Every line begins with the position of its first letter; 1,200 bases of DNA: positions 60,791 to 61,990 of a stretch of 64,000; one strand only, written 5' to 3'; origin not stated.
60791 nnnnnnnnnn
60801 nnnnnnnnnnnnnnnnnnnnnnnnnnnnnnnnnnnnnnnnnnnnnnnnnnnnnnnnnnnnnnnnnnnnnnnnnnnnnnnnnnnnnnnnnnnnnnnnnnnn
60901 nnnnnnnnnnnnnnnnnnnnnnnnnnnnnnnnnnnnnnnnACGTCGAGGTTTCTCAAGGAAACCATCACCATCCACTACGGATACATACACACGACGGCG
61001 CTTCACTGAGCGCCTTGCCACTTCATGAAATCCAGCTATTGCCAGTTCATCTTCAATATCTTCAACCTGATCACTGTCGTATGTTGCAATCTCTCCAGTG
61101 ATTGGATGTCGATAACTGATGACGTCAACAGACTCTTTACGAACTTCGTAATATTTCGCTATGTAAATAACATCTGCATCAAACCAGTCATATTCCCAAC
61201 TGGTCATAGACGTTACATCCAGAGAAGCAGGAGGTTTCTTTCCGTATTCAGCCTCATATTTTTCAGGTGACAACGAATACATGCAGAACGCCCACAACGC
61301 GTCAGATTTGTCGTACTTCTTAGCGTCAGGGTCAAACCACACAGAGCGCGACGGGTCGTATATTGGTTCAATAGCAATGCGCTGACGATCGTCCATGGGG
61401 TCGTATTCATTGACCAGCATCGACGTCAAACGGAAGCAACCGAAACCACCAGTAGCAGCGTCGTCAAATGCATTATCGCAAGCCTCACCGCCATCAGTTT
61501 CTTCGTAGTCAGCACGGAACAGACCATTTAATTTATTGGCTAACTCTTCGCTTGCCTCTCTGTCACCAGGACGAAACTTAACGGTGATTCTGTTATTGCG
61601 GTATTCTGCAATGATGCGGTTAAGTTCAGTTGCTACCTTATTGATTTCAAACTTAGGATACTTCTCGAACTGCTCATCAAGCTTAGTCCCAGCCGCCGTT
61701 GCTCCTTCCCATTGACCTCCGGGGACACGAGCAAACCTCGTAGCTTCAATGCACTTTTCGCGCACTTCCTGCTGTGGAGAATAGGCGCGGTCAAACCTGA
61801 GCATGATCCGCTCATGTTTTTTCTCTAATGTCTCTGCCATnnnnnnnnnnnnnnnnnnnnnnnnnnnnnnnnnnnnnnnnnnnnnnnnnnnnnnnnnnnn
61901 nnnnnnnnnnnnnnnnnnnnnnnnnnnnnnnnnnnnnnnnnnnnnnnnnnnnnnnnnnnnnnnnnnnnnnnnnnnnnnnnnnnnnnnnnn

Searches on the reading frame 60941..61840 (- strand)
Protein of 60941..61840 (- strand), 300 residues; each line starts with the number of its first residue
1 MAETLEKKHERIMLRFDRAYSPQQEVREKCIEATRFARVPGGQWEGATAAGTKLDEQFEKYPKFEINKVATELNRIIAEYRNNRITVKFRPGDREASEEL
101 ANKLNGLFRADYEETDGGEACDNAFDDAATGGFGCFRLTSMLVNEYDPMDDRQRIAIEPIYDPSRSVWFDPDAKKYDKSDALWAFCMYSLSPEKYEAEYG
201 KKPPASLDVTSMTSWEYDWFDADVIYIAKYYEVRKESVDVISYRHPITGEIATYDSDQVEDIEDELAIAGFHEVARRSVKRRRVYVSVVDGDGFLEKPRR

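Call 12: find_related_loci(query=window:60941-61840:-, collection=viral_contigs, flank=1500)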
Query window:60941-61840:- (300 aa) in viral_contigs; peptide patterns used: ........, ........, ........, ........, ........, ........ (x = any residue, [..] = any of these).
213 stretches matched a pattern; 206 encode a relative of the query (tblastn E <= 1e-3); the best 80 are kept; 80 distinct loci.
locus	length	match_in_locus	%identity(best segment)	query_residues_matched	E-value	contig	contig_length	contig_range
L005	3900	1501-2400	100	1-300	0e+0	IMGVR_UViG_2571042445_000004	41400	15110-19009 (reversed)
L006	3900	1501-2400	100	1-300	0e+0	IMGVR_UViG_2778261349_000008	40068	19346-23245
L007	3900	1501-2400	100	1-300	0e+0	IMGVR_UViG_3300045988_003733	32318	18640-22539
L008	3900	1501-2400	100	1-300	0e+0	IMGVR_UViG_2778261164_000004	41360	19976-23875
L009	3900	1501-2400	100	1-300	0e+0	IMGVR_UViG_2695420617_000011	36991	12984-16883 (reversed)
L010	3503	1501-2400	100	1-300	0e+0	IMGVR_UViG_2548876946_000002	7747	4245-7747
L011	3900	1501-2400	100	1-300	0e+0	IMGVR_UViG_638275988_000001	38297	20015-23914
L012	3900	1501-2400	100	1-300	0e+0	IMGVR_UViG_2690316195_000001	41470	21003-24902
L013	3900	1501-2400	100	1-300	0e+0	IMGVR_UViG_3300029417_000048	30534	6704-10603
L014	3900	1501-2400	100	1-300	0e+0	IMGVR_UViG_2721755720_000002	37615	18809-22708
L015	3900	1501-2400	100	1-300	0e+0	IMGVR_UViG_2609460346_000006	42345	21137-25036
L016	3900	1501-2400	100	1-300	0e+0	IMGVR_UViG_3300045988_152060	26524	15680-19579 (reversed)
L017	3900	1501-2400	100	1-300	0e+0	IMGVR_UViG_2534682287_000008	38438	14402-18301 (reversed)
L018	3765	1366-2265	99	1-300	0e+0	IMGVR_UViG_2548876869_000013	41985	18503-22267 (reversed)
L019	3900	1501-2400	100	1-300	0e+0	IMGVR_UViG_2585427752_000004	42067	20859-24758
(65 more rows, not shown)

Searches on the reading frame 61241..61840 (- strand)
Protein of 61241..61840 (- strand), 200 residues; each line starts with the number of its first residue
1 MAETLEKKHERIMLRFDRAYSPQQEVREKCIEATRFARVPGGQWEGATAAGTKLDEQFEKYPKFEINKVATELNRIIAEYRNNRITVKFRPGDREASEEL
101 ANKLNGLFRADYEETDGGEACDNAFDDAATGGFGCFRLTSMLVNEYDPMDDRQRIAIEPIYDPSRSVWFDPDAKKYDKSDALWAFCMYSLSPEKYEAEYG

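Call 13: search_dna_similar(query=window:61241-61840:-, collection=phages, mode=protein, max_rows=60, rows=spread)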
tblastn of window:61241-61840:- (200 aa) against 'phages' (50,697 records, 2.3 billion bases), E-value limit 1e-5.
Records with a match: 217; places in all: 218; records where one place covers at least 80% of the query: 206.
Best place of each record, by identity: >=99% 10; 95-99% 1; 80-90% 21; <60% 185.
By first word of the organism name: Salmonella 96; Escherichia 28; Enterobacteria 16; Bacteriophage 15; Vibrio 14; Caudoviricetes 7; Ralstonia 5; Sodalis 3; Hamiltonella 3; Klebsiella 3; and 16 more.
By host as written in the record: - 30; Salmonella enterica subsp. enterica serovar Typhimurium 21; Salmonella sp. 17; Escherichia coli 15; Salmonella enterica 11; Vibrio lentus 8; Candidatus Hamiltonella defensa 5; Escherichia coli K-12 MG1655 5; and 75 more.
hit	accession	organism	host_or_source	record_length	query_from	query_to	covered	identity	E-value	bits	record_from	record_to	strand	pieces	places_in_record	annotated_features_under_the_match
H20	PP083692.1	Salmonella phage NM-3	Salmonella sp.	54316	1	200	100%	100.0%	1e-133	418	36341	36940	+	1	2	portal (connector) protein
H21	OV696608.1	Escherichia phage Gally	-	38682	1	200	100%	100.0%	2e-133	417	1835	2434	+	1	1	Portal protein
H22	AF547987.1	Shigella phage Sf6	Shigella flexneri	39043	1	200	100%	99.5%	5e-133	416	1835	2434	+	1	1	3: gene 3 protein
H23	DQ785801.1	Sodalis phage phiSG1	Sodalis glossinidius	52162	1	199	100%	88.4%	5e-120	379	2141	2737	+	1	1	gp03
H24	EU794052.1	Bacteriophage APSE-7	Candidatus Hamiltonella defensa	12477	1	199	100%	84.4%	1e-115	366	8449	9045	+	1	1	P19: portal protein | P18: terminase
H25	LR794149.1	Bacteriophage APSE-7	aphid host's whole body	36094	1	199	100%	83.4%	2e-113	360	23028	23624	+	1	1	Portal protein | Terminase, large subunit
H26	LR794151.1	Bacteriophage APSE-7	aphid host's whole body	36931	1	199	100%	83.4%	3e-113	360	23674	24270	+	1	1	Portal protein | Terminase, large subunit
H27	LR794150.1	Bacteriophage APSE-3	aphid host's whole body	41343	1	199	100%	82.9%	8e-113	358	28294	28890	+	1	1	Portal protein | Terminase, large subunit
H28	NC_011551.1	Bacteriophage APSE-2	Candidatus Hamiltonella defensa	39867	1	199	100%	82.4%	2e-112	357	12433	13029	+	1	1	P19: portal protein | P18: terminase large subunit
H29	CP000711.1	Enterobacteria phage CUS-3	Escherichia coli RS218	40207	9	199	96%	58.9%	3e-74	248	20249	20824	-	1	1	phage portal protein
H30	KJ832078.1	Enterobacteria phage Sf101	Shigella flexneri serotype 7a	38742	9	199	96%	58.9%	5e-74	247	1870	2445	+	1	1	portal protein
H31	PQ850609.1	Escherichia phage Huey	Escherichia coli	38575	9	199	96%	58.3%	1e-73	246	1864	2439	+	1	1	portal protein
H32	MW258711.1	Kosakonia phage Kc166B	Kosakonia cowanii CB166B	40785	5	199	98%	53.6%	3e-64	219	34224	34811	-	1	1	portal protein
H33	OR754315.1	Stutzerimonas phage vB_SstS_STP9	Stutzerimonas stutzeri STP9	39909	10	199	95%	51.8%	3e-60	207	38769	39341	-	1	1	record has no annotation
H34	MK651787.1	Escherichia phage Sortsne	Escherichia coli K-12 MG1655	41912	1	199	100%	48.5%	4e-59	204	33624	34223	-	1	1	portal protein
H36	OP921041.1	Phage ST231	Enterobacteriaceae bacterium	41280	15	199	93%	50.0%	1e-59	206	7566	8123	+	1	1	portal protein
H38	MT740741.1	Ralstonia phage Hennie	Ralstonia pseudosolanacearum I-31 ...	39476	2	200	100%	44.2%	3e-40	150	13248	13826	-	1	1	portal protein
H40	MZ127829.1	Sphingopyxis phage VSN-002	Sphingopyxis sp.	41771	5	200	98%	37.7%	3e-34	133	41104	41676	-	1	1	portal protein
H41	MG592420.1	Vibrio phage 1.036.O._10N.286.45.C3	Vibrio lentus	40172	9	200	96%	31.3%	3e-22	99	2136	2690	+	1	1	portal protein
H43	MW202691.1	Caudoviricetes sp.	Manatee Spring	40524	1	199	100%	28.4%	2e-13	74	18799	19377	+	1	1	phage P22 like portal protein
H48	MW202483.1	Caudoviricetes sp.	Manatee Spring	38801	15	199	93%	29.5%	2e-6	53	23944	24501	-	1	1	phage P22 like portal protein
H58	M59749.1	Salmonella phage P22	-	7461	6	196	96%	28.3%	5e-12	69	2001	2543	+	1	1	portal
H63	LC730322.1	Salmonella phage P22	Salmonella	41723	6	196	96%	28.3%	5e-12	69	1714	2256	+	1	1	record has no annotation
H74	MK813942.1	Aeromonas phage 4_4512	Aeromonas rivipollensis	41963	7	199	97%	26.8%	5e-19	90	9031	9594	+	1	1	44512_016: portal protein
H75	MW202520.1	Caudoviricetes sp.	Manatee Spring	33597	27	181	78%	32.3%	2e-11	68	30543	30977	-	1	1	phage P22 like portal protein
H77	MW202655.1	Bacteriophage sp.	Manatee Spring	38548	36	199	82%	27.7%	6e-8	57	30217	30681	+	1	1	phage P22 like portal protein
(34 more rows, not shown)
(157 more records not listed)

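Call 17: get_annotated_region(hit=H23, flank=700)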
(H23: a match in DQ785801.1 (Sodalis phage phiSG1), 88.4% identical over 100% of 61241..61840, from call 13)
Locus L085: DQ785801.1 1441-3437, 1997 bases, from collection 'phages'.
description: Sodalis phage phiSG1, complete genome.
organism: Sodalis phage phiSG1 (NCBI taxid 373126)
taxonomy: Viruses; Duplodnaviria; Heunggongvirae; Uroviricota; Caudoviricetes
host: Sodalis glossinidius; source: -; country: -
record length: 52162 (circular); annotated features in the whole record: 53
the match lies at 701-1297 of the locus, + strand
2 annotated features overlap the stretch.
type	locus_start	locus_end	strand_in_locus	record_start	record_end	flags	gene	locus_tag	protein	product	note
CDS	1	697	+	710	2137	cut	-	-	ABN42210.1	gp02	possible TerL subunit; similar to gp02 of P22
CDS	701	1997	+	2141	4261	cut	-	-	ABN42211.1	gp03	possible portal protein; similar to HkbQ of HK620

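Call 18: get_annotated_region(hit=H24, flank=700)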
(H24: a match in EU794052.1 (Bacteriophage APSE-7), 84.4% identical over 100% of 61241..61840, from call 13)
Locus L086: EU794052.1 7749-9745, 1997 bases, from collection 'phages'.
description: Bacteriophage APSE-7 predicted P-loop ATPase (P3) gene, partial cds; conserved hypothetical protein (P4), Q protein (P5), cytolethal distending toxin subunit B (cdtB), hypothetical protein ...
organism: Bacteriophage APSE-7 (NCBI taxid 568993)
taxonomy: Viruses; Duplodnaviria; Heunggongvirae; Uroviricota; Caudoviricetes; Sendosyvirus
host: Candidatus Hamiltonella defensa; source: -; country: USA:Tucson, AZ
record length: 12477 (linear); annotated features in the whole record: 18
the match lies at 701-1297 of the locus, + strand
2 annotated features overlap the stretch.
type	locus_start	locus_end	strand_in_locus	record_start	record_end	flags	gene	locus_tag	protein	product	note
CDS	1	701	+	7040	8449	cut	P18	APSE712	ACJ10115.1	terminase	-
CDS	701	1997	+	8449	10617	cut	P19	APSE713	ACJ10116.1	portal protein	-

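Call 19: get_annotated_region(hit=H28, flank=700)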
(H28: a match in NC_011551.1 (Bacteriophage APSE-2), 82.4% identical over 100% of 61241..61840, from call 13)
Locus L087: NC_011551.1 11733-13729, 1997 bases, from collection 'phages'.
description: Bacteriophage APSE-2, complete genome.
organism: Bacteriophage APSE-2 (NCBI taxid 340054)
taxonomy: Viruses; Duplodnaviria; Heunggongvirae; Uroviricota; Caudoviricetes; Sendosyvirus; Sendosyvirus APSE2
host: Candidatus Hamiltonella defensa; source: -; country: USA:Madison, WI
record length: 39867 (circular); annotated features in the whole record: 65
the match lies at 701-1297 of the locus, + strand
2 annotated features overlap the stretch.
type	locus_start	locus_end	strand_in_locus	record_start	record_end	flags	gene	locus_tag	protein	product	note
CDS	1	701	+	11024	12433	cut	P18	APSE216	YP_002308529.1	terminase large subunit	-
CDS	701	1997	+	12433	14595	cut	P19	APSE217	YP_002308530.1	portal protein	-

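Call 20: get_annotated_region(hit=H58, flank=700)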
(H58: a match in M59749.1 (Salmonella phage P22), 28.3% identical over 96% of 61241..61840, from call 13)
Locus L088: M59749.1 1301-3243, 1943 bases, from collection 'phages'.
description: Bacteriophage P22 packaging genes.
organism: Salmonella phage P22 (NCBI taxid 2908168)
taxonomy: Viruses; Duplodnaviria; Heunggongvirae; Uroviricota; Caudoviricetes; Lederbergvirus; Lederbergvirus P22
host: -; source: -; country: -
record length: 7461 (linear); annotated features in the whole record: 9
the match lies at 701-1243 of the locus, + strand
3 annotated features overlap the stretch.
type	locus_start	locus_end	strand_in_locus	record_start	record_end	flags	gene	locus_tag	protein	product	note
CDS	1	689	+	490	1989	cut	-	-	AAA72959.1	-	DNA pacaging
CDS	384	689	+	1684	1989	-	-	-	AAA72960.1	-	-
CDS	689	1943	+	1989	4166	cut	-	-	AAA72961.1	-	portal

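Call 21: get_annotated_region(hit=H34, flank=700)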
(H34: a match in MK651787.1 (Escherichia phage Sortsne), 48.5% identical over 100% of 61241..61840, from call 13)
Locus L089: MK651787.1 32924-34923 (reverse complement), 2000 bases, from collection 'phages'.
description: Escherichia phage Sortsne, complete genome.
organism: Escherichia phage Sortsne (NCBI taxid 2562456)
taxonomy: Viruses; Duplodnaviria; Heunggongvirae; Uroviricota; Caudoviricetes; Sortsnevirus; Sortsnevirus sortsne
host: Escherichia coli K-12 MG1655; source: wastewater; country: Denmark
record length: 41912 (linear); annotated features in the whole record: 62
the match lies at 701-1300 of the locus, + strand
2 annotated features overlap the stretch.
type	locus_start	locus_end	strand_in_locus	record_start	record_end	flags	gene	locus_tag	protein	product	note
CDS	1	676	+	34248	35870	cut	-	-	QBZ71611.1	terminase large subunit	-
CDS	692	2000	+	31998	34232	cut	-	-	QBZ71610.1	portal protein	-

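Call 22: get_annotated_region(hit=H32, flank=700)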
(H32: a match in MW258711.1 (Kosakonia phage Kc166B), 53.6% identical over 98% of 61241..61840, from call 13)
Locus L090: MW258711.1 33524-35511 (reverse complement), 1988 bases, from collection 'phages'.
description: Kosakonia phage Kc166B, complete genome.
organism: Kosakonia phage Kc166B (NCBI taxid 2801383)
taxonomy: Viruses; Duplodnaviria; Heunggongvirae; Uroviricota; Caudoviricetes
host: Kosakonia cowanii CB166B; source: -; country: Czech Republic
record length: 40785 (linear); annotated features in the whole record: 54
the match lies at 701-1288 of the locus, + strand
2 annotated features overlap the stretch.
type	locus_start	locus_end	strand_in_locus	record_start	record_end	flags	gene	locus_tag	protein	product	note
CDS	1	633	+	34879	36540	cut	-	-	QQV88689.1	terminase large subunit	-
CDS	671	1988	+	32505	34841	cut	-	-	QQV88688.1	portal protein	-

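Call 23: get_annotated_region(hit=H30, flank=700)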
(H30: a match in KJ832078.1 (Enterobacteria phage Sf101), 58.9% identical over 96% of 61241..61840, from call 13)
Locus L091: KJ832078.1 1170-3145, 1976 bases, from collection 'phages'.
description: Enterobacteria phage Sf101, complete genome.
organism: Enterobacteria phage Sf101 (NCBI taxid 1524881)
taxonomy: Viruses; Duplodnaviria; Heunggongvirae; Uroviricota; Caudoviricetes; Lederbergvirus
host: Shigella flexneri serotype 7a; source: -; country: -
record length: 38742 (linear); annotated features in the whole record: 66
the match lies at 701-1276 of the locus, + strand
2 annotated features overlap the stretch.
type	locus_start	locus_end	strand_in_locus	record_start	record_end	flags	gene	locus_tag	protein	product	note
CDS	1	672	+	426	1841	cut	-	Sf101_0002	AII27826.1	terminase large subunit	-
CDS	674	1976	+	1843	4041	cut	-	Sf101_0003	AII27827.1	portal protein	-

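Call 24: get_annotated_region(hit=H36, flank=700)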
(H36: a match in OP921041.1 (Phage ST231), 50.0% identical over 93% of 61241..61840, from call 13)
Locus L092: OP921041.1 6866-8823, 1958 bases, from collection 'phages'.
description: Phage ST231, complete genome.
organism: Phage ST231 (NCBI taxid 3003727)
taxonomy: Viruses; Duplodnaviria; Heunggongvirae; Uroviricota; Caudoviricetes; Murrayvirus
host: Enterobacteriaceae bacterium; source: soil; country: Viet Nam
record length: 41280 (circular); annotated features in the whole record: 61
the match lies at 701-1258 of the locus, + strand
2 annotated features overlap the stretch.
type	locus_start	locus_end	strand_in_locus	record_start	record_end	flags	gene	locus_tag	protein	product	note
CDS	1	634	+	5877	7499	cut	-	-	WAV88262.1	terminase large subunit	ORF15, PBSX family terminase large subunit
CDS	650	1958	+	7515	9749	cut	-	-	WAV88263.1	portal protein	ORF16, Portal protein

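Call 25: get_annotated_region(hit=H38, flank=700)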
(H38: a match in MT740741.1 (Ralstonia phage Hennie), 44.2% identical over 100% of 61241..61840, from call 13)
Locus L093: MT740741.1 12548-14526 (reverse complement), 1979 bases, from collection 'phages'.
description: Ralstonia phage Hennie, complete genome.
organism: Ralstonia phage Hennie (NCBI taxid 2759729)
taxonomy: Viruses; Duplodnaviria; Heunggongvirae; Uroviricota; Caudoviricetes; Firingavirus; Firingavirus firinga
host: Ralstonia pseudosolanacearum I-31 (MT043); source: marigold plant greenhouse; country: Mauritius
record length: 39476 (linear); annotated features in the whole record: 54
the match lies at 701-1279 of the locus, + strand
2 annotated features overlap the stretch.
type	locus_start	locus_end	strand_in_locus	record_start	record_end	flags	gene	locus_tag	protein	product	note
CDS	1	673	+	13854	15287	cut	-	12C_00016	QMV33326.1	terminase large subunit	-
CDS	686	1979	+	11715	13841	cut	-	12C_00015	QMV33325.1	portal protein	-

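Call 26: get_annotated_region(hit=H40, flank=700)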
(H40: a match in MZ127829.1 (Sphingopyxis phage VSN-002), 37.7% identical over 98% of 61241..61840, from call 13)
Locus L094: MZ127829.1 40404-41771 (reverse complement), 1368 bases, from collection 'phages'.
description: Sphingopyxis phage VSN-002, complete genome.
organism: Sphingopyxis phage VSN-002 (NCBI taxid 2835890)
taxonomy: Viruses; Duplodnaviria; Heunggongvirae; Uroviricota; Caudoviricetes
host: Sphingopyxis sp.; source: freshwater lake; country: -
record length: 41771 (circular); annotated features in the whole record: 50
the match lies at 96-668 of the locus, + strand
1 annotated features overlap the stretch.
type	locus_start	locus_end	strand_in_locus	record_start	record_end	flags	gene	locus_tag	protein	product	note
CDS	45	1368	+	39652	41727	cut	-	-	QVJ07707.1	portal protein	gene_50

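Call 27: get_annotated_region(hit=H41, flank=700)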
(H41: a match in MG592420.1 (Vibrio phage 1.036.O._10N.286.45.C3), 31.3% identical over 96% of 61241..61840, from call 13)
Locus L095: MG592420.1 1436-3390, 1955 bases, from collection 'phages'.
description: Vibrio phage 1.036.O._10N.286.45.C3, partial genome.
organism: Vibrio phage 1.036.O._10N.286.45.C3 (NCBI taxid 1881296)
taxonomy: Viruses; Duplodnaviria; Heunggongvirae; Uroviricota; Caudoviricetes
host: Vibrio lentus; source: iron chloride precipitation of 0.2um-filtered seawater, resuspended in oxalate solution; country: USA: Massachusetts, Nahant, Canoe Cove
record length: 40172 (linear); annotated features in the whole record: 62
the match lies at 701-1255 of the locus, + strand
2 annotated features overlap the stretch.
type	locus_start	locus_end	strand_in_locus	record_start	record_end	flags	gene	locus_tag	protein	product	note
CDS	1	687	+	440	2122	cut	-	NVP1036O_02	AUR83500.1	terminase large subunit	NVP1036O_02; tara_best_match:OM-RGC.v1.001166787; InterPro:IPR006437; VirFam ID:Large subunit terminase (TermL); ...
CDS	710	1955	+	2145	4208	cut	-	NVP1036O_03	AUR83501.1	portal protein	NVP1036O_03; tara_best_match:OM-RGC.v1.000608770; InterPro:IPR032427; VirFam ID:Portal protein (Portal); Phage P22-like ...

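Call 28: get_annotated_region(hit=H74, flank=700)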
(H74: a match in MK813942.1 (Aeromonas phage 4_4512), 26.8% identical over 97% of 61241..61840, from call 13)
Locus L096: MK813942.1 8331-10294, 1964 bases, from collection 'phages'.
description: Aeromonas phage 4_4512, complete genome.
organism: Aeromonas phage 4_4512 (NCBI taxid 2588516)
taxonomy: Viruses; Duplodnaviria; Heunggongvirae; Uroviricota; Caudoviricetes
host: Aeromonas rivipollensis; source: lake water; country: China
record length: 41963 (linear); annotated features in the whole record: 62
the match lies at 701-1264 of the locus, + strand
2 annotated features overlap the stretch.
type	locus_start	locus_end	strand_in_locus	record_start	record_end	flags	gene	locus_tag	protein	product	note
CDS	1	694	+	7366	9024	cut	44512_015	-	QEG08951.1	terminase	terminase [Vibrio phage PVA1]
CDS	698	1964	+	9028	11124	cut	44512_016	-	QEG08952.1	portal protein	portal protein [Vibrio phage portal protein [Vibrio phage PVA1]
